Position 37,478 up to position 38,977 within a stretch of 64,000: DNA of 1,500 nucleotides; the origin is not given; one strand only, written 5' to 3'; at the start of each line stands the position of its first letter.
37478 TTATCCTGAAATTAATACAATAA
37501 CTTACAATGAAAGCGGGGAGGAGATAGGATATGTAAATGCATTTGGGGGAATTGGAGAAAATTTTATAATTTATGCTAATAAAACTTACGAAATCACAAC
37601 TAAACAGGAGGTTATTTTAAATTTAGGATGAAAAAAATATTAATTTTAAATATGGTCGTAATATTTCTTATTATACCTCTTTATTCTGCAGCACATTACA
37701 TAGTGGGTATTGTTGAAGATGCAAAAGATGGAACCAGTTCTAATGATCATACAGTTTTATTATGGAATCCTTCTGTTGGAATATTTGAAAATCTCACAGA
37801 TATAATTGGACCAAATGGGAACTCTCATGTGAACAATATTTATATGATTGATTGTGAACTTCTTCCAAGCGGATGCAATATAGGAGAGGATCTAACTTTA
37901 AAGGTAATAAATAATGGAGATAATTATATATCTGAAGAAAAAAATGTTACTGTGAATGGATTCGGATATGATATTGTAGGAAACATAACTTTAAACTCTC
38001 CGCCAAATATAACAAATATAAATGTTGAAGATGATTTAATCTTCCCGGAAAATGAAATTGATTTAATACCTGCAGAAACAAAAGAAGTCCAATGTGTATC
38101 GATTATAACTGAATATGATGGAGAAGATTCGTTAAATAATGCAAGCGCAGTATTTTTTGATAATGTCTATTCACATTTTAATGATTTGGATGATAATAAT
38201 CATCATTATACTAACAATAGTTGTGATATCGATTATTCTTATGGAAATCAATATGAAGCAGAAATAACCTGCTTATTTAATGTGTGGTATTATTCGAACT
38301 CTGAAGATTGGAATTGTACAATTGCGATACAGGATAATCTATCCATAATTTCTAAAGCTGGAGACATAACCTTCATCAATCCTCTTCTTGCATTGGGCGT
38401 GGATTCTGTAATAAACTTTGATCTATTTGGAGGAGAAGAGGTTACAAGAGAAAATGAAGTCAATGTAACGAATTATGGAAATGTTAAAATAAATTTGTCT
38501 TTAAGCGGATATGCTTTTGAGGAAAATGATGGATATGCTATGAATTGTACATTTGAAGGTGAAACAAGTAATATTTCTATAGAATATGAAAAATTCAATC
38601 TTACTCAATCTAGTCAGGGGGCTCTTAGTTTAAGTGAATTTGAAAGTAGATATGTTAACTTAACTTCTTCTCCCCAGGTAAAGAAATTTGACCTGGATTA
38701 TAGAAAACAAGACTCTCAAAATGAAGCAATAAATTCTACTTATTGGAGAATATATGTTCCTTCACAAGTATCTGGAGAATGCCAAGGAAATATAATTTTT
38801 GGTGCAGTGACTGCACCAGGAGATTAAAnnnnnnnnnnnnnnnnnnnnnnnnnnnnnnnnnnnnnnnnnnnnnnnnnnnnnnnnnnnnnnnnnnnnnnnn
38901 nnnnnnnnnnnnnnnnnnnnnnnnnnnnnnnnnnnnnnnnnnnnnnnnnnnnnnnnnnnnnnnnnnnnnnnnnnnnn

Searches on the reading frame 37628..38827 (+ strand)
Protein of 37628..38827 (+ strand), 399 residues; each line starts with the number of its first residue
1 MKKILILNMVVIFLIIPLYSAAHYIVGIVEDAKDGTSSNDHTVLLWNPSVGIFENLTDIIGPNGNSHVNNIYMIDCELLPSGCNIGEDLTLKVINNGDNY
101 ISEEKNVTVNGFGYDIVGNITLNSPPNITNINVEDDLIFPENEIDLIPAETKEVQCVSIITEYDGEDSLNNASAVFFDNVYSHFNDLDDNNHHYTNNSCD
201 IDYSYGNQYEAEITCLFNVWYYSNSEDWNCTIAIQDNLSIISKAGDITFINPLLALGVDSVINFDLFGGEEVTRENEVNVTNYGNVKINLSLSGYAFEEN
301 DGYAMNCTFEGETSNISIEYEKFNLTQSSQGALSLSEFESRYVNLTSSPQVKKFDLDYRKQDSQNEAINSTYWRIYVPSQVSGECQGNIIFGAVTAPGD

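Call 10: search_protein_families(library=pfam, proteins=[window:37628-38827:+], max_evalue=0.001)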
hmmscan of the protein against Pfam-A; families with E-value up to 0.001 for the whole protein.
window:37628-38827:+ (399 aa): 0 families

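Call 20: find_encoding_contigs(protein=window:37628-38827:+, flank=10000, max_places=10)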
Protein window:37628-38827:+ (399 aa): no gene with exactly this product is on record in the collection.
